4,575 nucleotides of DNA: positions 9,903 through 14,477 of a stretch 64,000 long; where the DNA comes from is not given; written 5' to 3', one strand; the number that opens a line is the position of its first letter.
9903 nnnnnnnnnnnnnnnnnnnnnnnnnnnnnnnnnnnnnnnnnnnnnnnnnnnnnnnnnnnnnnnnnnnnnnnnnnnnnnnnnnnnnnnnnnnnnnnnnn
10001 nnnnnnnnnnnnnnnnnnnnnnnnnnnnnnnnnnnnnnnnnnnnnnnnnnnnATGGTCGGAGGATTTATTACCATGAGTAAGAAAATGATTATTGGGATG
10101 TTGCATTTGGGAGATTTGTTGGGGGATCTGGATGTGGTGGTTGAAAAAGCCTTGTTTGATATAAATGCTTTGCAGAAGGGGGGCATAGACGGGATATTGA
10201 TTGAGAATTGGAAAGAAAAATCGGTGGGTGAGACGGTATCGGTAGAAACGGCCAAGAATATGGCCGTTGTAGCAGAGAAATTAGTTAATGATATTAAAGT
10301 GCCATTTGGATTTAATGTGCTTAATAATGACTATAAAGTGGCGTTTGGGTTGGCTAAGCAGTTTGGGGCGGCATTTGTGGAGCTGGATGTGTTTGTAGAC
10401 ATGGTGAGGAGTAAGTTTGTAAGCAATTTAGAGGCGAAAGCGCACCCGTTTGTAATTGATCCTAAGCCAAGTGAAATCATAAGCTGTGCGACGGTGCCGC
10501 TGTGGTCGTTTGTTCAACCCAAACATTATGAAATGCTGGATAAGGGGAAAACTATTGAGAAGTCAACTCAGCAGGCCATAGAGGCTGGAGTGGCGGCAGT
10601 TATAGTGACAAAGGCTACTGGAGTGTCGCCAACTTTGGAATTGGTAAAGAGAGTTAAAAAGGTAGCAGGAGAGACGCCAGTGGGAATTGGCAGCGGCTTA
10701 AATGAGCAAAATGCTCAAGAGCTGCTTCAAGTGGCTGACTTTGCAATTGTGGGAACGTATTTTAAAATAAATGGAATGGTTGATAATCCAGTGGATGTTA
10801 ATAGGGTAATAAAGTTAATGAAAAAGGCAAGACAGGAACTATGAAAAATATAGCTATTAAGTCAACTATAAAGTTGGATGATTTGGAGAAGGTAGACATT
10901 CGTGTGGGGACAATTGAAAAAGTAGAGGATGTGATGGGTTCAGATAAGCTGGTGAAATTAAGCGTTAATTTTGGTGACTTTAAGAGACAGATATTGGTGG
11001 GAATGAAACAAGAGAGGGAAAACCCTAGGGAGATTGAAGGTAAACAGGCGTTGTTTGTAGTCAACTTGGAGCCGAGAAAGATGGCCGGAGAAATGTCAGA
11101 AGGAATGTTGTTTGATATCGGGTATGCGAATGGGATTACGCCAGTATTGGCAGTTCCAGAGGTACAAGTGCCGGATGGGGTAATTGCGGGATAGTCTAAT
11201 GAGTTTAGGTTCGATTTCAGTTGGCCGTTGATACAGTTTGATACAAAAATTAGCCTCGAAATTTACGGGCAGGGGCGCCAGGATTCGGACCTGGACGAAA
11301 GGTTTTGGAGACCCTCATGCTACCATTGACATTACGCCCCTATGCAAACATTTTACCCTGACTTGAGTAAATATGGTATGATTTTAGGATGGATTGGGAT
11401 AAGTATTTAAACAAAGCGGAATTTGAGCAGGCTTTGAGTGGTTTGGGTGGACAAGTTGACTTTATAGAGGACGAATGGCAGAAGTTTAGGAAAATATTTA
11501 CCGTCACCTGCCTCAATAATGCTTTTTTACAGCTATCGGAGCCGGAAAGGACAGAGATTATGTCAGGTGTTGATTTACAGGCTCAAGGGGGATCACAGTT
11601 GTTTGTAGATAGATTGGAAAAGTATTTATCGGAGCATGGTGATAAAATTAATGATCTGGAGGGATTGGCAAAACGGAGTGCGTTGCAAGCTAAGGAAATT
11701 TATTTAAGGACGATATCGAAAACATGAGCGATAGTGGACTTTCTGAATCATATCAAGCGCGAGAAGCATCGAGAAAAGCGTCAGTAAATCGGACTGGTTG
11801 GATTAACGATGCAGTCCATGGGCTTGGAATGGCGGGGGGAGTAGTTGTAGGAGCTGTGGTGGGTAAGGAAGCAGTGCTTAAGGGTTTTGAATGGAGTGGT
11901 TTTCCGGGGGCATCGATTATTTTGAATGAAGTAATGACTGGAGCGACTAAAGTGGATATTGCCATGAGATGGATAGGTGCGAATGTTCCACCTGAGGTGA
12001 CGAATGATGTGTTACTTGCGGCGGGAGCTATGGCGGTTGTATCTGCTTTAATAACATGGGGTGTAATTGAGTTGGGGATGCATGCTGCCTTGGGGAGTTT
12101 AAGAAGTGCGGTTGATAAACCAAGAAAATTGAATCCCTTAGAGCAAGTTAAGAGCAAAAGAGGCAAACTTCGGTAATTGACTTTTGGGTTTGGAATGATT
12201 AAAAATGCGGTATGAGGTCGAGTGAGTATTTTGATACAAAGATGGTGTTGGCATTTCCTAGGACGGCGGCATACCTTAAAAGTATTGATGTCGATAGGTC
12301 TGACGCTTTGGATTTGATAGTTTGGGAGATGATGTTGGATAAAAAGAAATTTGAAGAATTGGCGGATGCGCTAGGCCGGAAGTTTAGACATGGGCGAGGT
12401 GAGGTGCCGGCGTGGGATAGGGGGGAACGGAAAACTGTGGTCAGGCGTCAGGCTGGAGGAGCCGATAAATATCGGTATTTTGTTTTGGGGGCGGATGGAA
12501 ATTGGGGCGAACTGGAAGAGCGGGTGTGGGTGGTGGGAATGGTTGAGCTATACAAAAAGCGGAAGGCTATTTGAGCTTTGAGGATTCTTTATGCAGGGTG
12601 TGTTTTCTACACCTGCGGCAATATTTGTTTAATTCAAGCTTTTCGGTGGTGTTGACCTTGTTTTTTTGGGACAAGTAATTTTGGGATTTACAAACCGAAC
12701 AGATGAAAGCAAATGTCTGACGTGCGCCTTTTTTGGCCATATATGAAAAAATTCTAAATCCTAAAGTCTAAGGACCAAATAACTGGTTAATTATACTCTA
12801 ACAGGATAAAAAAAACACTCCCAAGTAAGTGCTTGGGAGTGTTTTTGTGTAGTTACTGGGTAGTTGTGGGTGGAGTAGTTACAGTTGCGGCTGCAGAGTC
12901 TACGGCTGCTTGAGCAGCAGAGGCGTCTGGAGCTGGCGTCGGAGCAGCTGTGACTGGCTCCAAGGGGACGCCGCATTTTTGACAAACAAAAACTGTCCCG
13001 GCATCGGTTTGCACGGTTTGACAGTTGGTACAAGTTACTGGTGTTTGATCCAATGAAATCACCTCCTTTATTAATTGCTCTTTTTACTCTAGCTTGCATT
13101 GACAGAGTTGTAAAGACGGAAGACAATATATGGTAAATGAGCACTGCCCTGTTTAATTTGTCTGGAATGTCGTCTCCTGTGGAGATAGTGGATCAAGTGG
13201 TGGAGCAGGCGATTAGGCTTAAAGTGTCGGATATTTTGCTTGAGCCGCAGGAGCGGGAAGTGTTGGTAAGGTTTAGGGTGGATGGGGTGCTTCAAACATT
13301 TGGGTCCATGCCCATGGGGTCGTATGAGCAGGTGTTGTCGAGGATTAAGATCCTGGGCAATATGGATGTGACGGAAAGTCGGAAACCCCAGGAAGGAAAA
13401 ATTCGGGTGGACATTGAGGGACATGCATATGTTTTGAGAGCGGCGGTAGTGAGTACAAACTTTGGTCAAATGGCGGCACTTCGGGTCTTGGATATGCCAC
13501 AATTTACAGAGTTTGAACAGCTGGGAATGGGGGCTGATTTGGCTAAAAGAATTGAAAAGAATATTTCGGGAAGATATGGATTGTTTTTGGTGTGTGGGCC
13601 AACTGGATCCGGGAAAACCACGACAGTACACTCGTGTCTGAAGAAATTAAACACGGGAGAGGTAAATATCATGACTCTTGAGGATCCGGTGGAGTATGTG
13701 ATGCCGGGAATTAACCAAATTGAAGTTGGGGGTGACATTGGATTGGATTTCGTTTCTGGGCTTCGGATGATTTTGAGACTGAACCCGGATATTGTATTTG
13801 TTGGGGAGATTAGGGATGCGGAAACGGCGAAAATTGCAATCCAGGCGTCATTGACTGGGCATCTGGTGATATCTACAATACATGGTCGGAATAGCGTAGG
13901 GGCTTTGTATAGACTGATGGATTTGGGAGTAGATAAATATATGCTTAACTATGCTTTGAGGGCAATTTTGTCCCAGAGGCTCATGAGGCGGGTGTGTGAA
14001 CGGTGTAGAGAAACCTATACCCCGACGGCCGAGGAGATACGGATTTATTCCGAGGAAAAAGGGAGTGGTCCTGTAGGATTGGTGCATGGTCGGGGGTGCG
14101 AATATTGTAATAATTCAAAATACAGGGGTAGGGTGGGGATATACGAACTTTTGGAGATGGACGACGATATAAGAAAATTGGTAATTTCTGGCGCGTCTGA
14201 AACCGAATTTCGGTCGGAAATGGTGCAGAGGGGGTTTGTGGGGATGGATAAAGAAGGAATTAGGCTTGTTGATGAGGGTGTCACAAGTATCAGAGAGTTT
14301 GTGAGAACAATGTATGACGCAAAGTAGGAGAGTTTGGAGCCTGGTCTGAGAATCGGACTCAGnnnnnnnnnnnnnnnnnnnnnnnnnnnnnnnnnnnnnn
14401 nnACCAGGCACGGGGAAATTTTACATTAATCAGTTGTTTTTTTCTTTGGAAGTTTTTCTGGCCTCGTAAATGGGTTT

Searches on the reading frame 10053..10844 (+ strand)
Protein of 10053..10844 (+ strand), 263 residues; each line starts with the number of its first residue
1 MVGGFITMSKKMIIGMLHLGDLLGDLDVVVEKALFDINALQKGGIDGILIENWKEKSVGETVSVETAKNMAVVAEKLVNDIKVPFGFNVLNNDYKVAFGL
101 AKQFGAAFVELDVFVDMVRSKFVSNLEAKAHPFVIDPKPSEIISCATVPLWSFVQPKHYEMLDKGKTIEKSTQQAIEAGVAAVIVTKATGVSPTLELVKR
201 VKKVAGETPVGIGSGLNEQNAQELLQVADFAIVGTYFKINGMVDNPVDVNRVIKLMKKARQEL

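Call 7: search_protein_families(library=pfam, proteins=[window:10053-10844:+], max_evalue=0.01)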
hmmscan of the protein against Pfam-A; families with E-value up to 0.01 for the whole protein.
window:10053-10844:+ (263 aa): 1 family
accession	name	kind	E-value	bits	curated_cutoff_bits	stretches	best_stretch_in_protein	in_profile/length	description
PF03437.21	BtpA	-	9.2e-44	150.3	30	1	10-260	2-253/254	BtpA family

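Call 13: search_protein_families(library=ncbifam, proteins=[window:10053-10844:+], max_evalue=0.01)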
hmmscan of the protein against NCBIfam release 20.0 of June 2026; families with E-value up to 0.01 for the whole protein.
window:10053-10844:+ (263 aa): 3 families
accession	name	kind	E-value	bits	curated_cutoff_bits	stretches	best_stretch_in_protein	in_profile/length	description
TIGR00259.1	thylakoid_BtpA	subfamily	5.4e-45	153.9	153.4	1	10-261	1-254/257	BtpA/SgcQ family protein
NF045918.1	PhsystIBiosynBtpA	equivalog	6.8e-33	114.1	400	1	9-258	7-259/261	photosystem I biogenesis protein BtpA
NF005891.0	PRK07854.1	equivalog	0.0081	15.8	237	0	22-104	106-184/243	enoyl-CoA hydratase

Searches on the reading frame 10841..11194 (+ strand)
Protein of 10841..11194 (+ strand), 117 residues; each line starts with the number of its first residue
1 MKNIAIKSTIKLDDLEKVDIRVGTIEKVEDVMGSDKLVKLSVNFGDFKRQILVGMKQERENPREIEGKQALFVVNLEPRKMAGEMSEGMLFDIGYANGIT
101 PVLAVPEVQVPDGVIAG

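Call 7: search_protein_families(library=pfam, proteins=[window:10841-11194:+], max_evalue=0.01)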
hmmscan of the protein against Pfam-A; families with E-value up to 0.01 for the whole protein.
window:10841-11194:+ (117 aa): 1 family
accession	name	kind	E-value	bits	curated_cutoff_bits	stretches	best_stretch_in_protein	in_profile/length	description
PF01588.26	tRNA_bind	-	7.6e-18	64.8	27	1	20-112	1-93/96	Putative tRNA binding domain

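Call 13: search_protein_families(library=ncbifam, proteins=[window:10841-11194:+], max_evalue=0.01)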
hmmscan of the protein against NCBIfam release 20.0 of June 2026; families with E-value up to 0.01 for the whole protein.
window:10841-11194:+ (117 aa): 10 families
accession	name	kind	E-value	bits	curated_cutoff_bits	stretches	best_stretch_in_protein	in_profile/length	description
TIGR00399.1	metG_C_term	equivalog_domain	4.1e-27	94.7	116.65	1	5-97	29-120/139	methionine--tRNA ligase subunit beta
NF001100.0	PRK00133.1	equivalog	4.7e-24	84.9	587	1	5-99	566-659/676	methionine--tRNA ligase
NF008900.0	PRK12267.1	equivalog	3.7e-23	81.9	598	1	6-95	539-628/648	methionine--tRNA ligase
NF007492.0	PRK10089.1-1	equivalog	6.3e-12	45.4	150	1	8-114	2-107/110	tRNA-binding protein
NF007496.0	PRK10089.1-5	equivalog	1.2e-11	44.8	171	1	11-114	3-106/109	chaperone CsaA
NF007495.0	PRK10089.1-4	equivalog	1.4e-11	44.9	117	1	8-113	3-109/113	tRNA-binding protein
NF007494.0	PRK10089.1-3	equivalog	2.2e-10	40.5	109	1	8-113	2-108/112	tRNA-binding protein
NF007493.0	PRK10089.1-2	equivalog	3.2e-08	33.6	160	1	8-114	2-109/112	tRNA-binding protein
TIGR02222.1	chap_CsaA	subfamily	4.8e-08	33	119.65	1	13-113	2-103/107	export-related chaperone CsaA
TIGR00472.1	pheT_bact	equivalog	0.0011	17.2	402.65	1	19-90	45-120/798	phenylalanine--tRNA ligase subunit beta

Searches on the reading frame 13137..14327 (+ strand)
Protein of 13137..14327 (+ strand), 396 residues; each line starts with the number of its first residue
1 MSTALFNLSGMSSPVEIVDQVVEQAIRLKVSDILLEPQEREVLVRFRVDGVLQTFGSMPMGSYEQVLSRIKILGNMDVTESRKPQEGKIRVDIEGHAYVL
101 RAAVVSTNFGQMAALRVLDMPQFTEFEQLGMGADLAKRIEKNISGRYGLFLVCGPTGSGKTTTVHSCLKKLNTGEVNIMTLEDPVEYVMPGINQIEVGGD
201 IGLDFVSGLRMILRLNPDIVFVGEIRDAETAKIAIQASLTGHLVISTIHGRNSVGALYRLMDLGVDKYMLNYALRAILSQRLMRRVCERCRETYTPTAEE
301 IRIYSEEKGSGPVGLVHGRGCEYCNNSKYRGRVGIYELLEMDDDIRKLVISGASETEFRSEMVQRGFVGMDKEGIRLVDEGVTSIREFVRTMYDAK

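Call 66: search_protein_families(library=pfam, proteins=[window:13137-14327:+], max_evalue=0.01)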
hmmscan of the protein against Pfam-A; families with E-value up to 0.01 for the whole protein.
window:13137-14327:+ (396 aa): 8 families
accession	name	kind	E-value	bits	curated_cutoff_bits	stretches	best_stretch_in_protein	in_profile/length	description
PF00437.27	T2SSE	-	2.2e-107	359.4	24.9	1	15-390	9-370/370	Type II/IV secretion system protein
PF13191.12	AAA_16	-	0.00041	21.3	32.6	1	135-174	12-51/167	AAA ATPase domain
PF13401.12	AAA_22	-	0.0016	19.2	27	1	148-177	6-35/130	AAA domain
PF12775.13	AAA_7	-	0.0017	18.4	25.8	1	150-180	36-66/181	P-loop containing dynein motor region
PF13671.12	AAA_33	-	0.0038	18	27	1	149-172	1-24/143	AAA domain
PF07728.20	AAA_5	-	0.0064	16.9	22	0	151-254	3-104/139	AAA domain (dynein-related subfamily)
PF13476.12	AAA_23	-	0.007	17.4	27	0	147-163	19-35/201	AAA domain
PF25199.1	nSTAND_NTPase5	-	0.0085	16.4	34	0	133-166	26-60/145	Novel STAND NTPase 5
